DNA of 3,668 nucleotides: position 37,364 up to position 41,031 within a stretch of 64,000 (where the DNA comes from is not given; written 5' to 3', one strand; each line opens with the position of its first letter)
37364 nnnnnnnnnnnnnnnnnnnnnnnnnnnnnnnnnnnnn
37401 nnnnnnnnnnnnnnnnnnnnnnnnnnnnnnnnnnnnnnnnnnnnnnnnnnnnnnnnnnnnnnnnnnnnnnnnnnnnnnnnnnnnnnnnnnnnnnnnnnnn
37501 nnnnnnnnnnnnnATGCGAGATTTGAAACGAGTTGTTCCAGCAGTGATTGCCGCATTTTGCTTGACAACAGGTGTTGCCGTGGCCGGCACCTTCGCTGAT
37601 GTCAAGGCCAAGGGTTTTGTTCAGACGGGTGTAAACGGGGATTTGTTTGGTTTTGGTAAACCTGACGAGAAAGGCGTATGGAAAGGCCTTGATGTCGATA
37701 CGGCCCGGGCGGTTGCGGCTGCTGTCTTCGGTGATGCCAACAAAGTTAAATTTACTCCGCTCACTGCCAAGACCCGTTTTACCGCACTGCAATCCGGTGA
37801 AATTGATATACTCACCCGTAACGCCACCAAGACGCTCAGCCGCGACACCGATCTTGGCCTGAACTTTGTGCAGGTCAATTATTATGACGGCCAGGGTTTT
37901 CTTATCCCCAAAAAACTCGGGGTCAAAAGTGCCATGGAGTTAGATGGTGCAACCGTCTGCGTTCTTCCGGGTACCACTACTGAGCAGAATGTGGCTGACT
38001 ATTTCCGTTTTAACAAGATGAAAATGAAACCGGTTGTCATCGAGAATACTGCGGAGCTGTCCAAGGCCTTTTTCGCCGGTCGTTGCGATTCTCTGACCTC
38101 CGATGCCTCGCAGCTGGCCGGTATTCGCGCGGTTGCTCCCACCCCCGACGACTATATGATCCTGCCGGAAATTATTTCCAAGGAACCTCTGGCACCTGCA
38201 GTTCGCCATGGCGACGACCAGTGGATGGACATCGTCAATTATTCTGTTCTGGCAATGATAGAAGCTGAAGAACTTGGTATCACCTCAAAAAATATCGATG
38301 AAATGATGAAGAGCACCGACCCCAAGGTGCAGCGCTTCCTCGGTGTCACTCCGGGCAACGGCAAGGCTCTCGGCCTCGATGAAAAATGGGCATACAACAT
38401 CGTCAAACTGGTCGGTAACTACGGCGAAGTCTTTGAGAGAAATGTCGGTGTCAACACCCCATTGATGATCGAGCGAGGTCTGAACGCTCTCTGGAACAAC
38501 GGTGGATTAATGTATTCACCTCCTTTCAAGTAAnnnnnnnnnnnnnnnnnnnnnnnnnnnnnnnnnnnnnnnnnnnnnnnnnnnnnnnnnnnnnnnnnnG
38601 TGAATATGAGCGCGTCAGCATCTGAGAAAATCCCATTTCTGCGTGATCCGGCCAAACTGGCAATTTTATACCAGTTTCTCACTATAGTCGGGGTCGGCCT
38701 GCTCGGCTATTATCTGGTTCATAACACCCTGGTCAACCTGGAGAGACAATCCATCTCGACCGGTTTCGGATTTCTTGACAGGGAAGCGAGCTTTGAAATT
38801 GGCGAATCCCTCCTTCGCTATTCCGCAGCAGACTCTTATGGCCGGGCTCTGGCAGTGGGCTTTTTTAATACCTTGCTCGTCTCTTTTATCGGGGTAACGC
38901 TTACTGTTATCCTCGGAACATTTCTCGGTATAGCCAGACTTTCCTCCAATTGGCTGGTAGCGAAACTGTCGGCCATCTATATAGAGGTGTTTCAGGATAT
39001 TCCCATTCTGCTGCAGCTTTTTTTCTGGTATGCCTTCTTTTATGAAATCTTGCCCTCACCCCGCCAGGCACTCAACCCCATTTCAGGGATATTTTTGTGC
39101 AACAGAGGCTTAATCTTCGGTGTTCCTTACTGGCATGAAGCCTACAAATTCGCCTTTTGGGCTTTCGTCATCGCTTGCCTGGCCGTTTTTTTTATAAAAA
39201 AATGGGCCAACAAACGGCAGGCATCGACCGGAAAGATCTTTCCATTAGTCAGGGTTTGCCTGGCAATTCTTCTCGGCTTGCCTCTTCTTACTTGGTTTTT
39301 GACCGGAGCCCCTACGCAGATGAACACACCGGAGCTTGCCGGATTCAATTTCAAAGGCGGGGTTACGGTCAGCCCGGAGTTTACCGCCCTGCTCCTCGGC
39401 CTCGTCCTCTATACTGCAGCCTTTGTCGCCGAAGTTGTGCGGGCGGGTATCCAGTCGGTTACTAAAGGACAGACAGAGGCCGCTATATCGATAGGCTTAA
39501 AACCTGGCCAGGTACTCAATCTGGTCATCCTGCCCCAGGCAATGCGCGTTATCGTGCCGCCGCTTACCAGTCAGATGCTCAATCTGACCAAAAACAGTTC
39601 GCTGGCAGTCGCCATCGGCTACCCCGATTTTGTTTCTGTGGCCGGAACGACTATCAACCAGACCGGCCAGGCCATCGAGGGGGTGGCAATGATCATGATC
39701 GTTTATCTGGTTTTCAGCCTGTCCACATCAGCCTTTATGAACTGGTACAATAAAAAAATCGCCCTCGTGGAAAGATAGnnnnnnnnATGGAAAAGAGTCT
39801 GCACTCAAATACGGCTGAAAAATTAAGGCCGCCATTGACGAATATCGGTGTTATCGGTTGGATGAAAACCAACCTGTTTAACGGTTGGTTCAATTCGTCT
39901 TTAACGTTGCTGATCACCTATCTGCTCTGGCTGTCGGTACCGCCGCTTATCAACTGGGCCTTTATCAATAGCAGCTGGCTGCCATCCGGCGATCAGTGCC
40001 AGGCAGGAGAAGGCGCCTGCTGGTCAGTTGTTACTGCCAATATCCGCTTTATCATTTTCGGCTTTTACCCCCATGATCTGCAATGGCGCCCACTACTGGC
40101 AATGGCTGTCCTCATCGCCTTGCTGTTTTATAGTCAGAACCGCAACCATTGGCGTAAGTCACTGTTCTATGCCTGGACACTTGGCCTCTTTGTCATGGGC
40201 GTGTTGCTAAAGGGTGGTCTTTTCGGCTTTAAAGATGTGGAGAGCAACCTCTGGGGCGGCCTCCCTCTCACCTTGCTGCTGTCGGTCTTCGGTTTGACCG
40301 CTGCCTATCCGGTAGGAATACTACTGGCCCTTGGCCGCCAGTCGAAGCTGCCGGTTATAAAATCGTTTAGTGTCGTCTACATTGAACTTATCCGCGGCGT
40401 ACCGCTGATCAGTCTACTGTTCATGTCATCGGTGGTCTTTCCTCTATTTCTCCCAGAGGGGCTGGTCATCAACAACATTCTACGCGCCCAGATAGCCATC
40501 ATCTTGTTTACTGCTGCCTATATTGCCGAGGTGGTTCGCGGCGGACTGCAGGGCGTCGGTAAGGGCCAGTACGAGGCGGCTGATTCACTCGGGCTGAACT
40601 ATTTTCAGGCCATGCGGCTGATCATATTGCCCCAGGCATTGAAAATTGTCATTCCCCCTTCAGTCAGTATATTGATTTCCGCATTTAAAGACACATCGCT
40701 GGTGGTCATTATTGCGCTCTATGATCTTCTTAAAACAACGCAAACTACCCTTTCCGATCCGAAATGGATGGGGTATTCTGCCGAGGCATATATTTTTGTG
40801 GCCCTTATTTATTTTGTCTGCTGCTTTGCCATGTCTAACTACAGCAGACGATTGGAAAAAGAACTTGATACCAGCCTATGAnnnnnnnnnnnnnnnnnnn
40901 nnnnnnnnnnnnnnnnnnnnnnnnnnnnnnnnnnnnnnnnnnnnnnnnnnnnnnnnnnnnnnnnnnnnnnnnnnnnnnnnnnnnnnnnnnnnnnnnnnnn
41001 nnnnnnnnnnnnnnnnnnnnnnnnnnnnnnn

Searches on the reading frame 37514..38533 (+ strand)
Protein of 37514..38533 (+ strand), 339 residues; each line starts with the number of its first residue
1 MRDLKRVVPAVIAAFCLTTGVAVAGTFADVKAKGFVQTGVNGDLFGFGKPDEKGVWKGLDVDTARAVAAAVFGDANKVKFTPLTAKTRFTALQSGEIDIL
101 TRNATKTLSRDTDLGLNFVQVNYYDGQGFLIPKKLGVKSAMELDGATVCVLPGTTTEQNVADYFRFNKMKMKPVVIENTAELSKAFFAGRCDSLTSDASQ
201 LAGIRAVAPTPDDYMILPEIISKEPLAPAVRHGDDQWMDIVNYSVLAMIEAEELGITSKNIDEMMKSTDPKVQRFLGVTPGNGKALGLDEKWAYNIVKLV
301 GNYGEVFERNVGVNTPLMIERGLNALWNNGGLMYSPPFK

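Call 69: search_protein_families(library=pfam, proteins=[window:37514-38533:+], max_evalue=0.00001)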
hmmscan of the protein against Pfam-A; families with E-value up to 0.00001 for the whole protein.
window:37514-38533:+ (339 aa): 1 family
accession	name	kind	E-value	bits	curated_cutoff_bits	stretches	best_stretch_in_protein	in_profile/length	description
PF00497.25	SBP_bac_3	-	3.8e-14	53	26.4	1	38-254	3-122/132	Bacterial extracellular solute-binding proteins, family 3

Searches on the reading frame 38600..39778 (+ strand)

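Call 69: search_protein_families(library=pfam, proteins=[window:38600-39778:+], max_evalue=0.00001)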
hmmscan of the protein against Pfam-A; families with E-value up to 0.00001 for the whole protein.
window:38600-39778:+ (392 aa): 1 family
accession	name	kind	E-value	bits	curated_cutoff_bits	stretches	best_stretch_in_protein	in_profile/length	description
PF00528.27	BPD_transp_1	-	1.8e-15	57.6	26.4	1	224-387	27-182/184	Binding-protein-dependent transport system inner membrane component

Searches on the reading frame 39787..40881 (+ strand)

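Call 69: search_protein_families(library=pfam, proteins=[window:39787-40881:+], max_evalue=0.00001)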
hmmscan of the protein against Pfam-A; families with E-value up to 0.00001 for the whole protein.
window:39787-40881:+ (364 aa): 1 family
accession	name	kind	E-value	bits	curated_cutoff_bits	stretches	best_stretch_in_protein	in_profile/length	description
PF00528.27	BPD_transp_1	-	1.2e-20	74.4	26.4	1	174-358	2-180/184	Binding-protein-dependent transport system inner membrane component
